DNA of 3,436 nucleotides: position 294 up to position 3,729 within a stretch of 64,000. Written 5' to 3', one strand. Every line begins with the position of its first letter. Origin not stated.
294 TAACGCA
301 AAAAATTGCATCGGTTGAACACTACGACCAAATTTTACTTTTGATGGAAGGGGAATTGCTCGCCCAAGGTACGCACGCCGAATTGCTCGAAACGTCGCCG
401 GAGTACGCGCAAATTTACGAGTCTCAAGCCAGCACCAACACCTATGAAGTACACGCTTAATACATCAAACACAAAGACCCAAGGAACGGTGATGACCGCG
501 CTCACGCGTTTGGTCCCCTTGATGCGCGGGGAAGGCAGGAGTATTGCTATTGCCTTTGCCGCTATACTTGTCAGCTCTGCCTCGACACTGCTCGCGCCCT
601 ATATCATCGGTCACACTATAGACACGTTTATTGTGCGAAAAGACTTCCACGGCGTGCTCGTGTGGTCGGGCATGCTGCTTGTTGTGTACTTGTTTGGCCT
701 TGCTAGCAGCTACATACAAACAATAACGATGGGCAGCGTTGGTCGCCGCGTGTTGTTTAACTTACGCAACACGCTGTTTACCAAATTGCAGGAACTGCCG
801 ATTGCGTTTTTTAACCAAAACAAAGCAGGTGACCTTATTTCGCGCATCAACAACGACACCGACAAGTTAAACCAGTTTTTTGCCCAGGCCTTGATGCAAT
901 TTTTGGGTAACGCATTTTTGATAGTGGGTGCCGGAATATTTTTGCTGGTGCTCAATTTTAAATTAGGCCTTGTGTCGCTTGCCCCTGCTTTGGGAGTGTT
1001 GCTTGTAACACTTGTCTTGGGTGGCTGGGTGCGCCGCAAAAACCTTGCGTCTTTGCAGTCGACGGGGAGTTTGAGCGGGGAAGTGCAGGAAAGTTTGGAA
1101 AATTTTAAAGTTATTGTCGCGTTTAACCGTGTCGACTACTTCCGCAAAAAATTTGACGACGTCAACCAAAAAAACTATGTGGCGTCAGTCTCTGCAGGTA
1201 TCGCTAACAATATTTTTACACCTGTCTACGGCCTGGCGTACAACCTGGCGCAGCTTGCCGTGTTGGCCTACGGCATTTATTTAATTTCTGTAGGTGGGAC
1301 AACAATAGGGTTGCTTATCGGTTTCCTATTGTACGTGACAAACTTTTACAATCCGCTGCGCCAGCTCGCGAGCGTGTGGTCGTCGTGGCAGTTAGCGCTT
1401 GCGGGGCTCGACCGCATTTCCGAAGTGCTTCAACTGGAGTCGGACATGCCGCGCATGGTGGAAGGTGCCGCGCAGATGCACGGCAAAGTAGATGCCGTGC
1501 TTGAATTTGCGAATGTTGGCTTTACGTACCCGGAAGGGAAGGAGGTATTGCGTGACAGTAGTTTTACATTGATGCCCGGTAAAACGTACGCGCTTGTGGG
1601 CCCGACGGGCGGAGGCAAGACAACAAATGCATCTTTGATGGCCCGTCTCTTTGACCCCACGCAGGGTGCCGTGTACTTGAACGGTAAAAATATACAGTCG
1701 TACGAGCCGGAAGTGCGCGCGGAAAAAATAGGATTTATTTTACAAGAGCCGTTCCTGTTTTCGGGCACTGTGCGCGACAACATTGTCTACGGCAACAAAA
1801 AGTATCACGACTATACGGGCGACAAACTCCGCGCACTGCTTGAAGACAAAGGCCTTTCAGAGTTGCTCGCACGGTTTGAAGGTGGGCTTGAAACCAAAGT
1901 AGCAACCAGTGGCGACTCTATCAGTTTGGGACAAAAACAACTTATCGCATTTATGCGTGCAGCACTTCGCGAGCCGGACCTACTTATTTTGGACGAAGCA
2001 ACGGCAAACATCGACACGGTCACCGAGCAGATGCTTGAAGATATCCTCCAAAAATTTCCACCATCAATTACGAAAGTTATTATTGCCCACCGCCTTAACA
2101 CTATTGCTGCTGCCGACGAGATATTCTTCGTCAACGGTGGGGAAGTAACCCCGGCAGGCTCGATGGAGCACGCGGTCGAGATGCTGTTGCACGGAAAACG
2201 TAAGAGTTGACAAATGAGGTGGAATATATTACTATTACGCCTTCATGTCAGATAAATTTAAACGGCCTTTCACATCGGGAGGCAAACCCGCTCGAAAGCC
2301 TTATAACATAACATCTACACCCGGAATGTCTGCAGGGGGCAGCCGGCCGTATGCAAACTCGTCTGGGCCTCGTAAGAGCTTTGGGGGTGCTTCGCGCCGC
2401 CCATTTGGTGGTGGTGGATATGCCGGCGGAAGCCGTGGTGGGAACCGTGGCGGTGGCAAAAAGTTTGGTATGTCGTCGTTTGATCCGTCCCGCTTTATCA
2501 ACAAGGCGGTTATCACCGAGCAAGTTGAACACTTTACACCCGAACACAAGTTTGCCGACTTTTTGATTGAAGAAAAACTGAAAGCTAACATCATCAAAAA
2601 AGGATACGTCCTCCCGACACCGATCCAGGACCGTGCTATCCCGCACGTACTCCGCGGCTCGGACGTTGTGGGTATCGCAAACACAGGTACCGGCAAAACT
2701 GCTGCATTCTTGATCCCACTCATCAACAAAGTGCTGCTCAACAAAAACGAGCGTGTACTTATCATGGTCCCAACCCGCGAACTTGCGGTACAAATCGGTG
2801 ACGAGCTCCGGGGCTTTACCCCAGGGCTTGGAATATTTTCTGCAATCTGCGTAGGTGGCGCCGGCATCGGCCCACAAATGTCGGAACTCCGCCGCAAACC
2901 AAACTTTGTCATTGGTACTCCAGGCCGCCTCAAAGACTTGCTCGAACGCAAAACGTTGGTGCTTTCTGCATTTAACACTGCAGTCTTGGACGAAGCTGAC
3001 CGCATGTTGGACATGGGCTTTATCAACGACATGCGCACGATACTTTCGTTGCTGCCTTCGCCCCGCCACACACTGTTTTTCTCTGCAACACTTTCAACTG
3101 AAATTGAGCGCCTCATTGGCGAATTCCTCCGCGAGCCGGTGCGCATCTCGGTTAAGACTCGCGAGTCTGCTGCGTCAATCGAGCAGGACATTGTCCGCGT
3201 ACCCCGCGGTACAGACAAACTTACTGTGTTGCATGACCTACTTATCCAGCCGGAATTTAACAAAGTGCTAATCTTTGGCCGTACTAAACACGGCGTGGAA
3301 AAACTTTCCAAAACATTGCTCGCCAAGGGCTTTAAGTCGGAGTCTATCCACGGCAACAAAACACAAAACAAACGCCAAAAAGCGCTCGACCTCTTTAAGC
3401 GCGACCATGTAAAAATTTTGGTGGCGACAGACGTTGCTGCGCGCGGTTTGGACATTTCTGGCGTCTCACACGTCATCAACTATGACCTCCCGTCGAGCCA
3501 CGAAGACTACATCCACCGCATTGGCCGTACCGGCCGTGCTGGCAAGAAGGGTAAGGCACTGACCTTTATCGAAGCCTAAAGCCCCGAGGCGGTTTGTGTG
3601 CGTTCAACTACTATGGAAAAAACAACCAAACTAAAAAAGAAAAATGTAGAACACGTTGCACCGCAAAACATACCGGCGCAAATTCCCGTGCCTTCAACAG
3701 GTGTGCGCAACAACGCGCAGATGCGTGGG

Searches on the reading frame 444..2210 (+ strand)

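Call 22: search_protein_families(library=pfam, proteins=[window:444-2210:+], max_evalue=0.00001)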
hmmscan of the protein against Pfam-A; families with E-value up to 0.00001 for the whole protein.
window:444-2210:+ (588 aa): 2 families
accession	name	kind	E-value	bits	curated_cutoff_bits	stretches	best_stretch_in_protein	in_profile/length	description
PF00664.28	ABC_membrane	-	6e-52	177.4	28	1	35-304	2-273/274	ABC transporter transmembrane region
PF00005.33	ABC_tran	-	2.2e-26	93.5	25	1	369-521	1-137/137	ABC transporter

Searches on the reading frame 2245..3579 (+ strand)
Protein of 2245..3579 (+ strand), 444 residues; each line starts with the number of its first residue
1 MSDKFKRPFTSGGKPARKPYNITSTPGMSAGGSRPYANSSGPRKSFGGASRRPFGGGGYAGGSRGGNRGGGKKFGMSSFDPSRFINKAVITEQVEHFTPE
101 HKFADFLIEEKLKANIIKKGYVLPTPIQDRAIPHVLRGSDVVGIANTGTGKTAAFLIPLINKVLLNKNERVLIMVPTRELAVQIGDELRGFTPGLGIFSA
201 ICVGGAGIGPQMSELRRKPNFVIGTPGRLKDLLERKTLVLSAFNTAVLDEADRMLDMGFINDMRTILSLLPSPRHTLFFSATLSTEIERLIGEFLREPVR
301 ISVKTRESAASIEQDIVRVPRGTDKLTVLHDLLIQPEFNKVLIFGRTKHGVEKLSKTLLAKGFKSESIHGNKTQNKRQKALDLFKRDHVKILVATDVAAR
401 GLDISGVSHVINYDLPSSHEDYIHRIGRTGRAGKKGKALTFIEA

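Call 22: search_protein_families(library=pfam, proteins=[window:2245-3579:+], max_evalue=0.00001)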
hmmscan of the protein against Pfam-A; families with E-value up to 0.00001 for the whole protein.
window:2245-3579:+ (444 aa): 3 families
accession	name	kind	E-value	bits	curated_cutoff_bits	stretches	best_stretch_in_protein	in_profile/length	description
PF00270.35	DEAD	-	1.9e-46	158.3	26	1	125-289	1-166/167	DEAD/DEAH box helicase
PF00271.37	Helicase_C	-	9.1e-34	116.5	23.5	1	325-433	2-110/110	Helicase conserved C-terminal domain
PF04851.21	ResIII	-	4.7e-07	30.3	22.5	1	144-283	29-162/164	Type III restriction enzyme, res subunit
